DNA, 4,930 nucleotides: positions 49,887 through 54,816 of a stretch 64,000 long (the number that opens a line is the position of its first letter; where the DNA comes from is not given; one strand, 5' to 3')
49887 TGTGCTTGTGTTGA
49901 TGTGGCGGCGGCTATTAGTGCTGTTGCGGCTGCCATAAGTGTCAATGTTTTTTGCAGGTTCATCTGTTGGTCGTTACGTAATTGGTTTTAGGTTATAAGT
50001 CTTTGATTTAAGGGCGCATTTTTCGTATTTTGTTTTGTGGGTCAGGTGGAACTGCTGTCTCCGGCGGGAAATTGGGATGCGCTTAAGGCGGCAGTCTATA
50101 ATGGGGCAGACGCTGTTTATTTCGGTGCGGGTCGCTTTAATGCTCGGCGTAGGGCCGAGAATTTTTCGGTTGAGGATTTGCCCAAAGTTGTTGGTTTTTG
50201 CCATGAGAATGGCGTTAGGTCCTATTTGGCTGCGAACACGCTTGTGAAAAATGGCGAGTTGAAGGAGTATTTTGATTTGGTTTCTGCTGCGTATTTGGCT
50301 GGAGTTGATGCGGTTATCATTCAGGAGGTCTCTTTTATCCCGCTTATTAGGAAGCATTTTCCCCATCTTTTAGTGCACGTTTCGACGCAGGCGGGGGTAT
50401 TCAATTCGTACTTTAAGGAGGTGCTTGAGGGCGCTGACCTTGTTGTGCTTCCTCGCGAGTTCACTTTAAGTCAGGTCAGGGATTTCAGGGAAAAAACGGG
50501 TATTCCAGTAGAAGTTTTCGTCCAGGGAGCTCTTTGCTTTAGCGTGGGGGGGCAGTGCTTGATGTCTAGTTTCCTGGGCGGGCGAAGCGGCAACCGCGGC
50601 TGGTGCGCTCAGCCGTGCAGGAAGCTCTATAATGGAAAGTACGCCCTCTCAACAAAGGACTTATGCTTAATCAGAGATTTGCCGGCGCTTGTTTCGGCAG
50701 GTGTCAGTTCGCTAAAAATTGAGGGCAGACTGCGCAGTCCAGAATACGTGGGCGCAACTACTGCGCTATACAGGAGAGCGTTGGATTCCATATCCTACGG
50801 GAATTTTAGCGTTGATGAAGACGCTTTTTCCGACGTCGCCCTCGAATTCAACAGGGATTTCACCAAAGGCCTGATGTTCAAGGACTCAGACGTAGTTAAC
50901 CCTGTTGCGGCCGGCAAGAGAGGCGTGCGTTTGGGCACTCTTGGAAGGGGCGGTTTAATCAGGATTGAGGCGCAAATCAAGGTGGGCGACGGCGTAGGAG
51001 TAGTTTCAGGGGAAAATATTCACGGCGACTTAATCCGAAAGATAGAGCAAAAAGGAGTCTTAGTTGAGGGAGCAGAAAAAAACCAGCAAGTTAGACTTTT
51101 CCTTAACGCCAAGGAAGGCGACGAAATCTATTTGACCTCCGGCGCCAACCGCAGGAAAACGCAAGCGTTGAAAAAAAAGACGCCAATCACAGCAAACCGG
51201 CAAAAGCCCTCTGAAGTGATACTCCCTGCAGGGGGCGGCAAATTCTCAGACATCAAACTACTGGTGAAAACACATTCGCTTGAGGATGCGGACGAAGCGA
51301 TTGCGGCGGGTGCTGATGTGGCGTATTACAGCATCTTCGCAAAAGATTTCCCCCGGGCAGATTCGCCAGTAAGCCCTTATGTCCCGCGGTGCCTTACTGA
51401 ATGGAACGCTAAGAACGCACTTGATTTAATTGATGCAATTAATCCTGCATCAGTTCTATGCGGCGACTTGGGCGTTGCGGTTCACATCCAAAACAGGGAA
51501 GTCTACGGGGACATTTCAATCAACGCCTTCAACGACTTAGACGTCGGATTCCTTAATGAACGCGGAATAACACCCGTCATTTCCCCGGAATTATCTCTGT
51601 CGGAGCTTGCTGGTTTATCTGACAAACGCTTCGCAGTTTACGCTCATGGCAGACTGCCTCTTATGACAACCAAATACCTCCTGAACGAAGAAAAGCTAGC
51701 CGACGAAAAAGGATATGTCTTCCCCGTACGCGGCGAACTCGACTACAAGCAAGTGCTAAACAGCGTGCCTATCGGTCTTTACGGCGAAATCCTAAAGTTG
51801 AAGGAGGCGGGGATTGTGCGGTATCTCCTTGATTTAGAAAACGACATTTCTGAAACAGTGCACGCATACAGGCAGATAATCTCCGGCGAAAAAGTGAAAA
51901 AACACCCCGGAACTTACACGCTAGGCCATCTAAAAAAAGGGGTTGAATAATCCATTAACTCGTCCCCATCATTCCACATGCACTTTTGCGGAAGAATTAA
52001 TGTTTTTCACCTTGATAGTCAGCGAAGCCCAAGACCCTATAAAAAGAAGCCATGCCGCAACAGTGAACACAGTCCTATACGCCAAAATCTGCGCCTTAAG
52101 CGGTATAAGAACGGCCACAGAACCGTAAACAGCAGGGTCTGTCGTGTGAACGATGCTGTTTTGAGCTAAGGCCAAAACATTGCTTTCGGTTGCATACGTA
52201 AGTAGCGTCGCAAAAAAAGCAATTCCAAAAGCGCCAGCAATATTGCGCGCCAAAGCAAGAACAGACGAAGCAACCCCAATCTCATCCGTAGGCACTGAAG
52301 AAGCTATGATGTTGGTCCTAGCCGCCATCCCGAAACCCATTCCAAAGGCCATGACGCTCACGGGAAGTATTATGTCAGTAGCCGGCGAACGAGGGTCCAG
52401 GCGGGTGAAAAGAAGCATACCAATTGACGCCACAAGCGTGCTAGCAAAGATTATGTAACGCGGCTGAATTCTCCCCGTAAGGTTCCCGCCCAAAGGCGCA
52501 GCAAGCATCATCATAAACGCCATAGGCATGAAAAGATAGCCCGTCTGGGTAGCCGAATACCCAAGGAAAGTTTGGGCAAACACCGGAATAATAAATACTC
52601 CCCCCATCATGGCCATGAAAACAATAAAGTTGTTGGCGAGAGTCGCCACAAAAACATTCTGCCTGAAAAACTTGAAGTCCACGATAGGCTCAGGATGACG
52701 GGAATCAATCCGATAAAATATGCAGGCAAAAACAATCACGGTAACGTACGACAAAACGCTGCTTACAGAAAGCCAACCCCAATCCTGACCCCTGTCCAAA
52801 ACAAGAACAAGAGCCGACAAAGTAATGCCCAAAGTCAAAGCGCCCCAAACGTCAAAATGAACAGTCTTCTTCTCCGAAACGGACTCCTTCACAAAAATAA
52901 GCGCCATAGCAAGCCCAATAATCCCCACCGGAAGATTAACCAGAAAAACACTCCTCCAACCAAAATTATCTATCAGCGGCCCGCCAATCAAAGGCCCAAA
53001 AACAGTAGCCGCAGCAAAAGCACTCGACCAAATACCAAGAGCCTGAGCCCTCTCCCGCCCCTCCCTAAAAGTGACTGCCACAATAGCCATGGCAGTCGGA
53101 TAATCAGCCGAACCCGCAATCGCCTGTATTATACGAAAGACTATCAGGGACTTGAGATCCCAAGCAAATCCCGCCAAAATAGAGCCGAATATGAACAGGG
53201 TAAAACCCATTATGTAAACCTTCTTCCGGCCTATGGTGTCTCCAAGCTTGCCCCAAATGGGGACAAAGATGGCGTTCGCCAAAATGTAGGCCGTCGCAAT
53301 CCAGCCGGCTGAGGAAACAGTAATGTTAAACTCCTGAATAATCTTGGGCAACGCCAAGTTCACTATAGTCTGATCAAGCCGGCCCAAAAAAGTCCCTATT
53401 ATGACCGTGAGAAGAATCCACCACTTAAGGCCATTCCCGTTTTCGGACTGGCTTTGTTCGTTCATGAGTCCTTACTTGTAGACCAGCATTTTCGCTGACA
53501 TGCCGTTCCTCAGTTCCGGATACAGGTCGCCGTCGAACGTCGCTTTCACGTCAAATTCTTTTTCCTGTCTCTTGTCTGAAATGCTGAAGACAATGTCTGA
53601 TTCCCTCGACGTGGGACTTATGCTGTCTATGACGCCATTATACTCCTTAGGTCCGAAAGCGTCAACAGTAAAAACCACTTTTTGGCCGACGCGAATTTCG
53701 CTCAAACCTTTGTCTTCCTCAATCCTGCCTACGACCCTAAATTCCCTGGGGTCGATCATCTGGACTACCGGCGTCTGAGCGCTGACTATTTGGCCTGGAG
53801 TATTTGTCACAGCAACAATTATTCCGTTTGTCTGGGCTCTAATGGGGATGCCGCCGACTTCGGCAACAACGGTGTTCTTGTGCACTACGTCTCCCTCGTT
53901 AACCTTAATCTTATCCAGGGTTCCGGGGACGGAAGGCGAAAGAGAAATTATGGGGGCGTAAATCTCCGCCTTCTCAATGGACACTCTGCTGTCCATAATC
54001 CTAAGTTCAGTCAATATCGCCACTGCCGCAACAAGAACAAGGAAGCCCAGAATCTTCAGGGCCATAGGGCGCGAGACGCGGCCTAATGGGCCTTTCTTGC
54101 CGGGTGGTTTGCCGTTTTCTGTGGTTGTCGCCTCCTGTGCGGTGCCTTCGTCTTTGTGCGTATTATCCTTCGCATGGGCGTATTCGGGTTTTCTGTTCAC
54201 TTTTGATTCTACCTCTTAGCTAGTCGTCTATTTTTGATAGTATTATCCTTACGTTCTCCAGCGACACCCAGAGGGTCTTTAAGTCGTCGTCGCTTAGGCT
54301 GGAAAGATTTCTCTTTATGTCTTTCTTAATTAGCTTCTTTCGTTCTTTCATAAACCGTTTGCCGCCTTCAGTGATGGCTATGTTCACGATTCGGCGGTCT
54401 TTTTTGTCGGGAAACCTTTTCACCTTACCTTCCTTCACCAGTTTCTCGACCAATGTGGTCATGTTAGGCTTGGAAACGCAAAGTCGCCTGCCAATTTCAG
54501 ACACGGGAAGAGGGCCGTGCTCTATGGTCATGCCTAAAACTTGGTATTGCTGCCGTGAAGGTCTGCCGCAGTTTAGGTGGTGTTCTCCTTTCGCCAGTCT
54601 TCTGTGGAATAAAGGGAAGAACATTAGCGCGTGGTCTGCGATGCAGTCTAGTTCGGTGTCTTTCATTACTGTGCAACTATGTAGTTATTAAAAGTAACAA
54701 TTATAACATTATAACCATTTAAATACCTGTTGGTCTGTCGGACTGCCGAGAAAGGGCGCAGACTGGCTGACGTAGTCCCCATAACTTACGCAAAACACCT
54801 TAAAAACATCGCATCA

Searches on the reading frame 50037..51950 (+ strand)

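Call 26: search_protein_families(library=pfam, proteins=[window:50037-51950:+], max_evalue=0.00001)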
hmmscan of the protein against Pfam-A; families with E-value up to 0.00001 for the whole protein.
window:50037-51950:+ (637 aa): 1 family
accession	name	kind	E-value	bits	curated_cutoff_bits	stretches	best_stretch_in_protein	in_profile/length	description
PF01136.24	Peptidase_U32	-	3.7e-64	216.6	22.4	1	76-284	2-231/233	Peptidase family U32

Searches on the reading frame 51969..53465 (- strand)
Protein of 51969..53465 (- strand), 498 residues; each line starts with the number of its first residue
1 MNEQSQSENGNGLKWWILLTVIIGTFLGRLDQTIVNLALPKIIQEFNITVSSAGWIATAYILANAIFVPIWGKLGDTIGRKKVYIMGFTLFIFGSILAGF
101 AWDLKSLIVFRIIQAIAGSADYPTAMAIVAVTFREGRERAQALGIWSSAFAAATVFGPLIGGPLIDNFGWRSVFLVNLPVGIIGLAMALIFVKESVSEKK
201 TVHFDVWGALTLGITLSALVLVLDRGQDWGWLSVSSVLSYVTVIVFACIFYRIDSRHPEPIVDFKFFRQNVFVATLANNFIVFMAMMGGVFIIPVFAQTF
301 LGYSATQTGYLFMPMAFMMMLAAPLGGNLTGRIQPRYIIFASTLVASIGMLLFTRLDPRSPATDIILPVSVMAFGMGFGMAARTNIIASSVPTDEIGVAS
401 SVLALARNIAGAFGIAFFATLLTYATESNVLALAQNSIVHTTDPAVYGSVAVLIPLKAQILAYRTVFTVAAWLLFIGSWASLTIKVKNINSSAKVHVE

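Call 26: search_protein_families(library=pfam, proteins=[window:51969-53465:-], max_evalue=0.00001)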
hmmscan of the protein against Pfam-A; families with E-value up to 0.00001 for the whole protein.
window:51969-53465:- (498 aa): 1 family
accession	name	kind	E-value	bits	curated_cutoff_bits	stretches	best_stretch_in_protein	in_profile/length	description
PF07690.21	MFS_1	-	7.8e-63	212.9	33.4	1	22-414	2-346/347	Major Facilitator Superfamily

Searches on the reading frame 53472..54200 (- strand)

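Call 65: search_protein_families(library=pfam, proteins=[window:53472-54200:-], max_evalue=0.001)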
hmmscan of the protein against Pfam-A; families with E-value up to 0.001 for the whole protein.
window:53472-54200:- (242 aa): 3 families
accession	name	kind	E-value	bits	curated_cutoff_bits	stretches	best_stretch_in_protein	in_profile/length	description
PF13437.12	HlyD_3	-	1.8e-14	54.8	22.2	1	120-202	2-84/106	HlyD family secretion protein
PF16576.10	HlyD_D23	-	1.6e-11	44.3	30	1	118-198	109-188/214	Barrel-sandwich domain of CusB or HlyD membrane-fusion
PF13533.13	Biotin_lipoyl_2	-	4.5e-05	23.6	29.8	0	86-108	2-24/32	Biotin-lipoyl like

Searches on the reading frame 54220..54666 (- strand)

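Call 65: search_protein_families(library=pfam, proteins=[window:54220-54666:-], max_evalue=0.001)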
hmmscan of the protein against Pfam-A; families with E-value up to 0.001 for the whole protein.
window:54220-54666:- (148 aa): 5 families
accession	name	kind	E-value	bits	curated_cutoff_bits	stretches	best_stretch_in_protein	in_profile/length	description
PF01047.28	MarR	-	8.5e-14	51.6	24.6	1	37-94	2-59/59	MarR family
PF12802.13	MarR_2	-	1.1e-10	42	27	1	37-93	4-61/61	MarR family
PF22381.2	Staph_reg_Sar_Rot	-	1.8e-05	25.2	27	1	38-108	14-84/85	Transcriptional regulator SarA/Rot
PF13463.12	HTH_27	-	3.9e-05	24.3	22.2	1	48-102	12-68/68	Winged helix DNA-binding domain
PF13412.12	HTH_24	-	0.0009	19.2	21.9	0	39-83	4-48/48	Winged helix-turn-helix DNA-binding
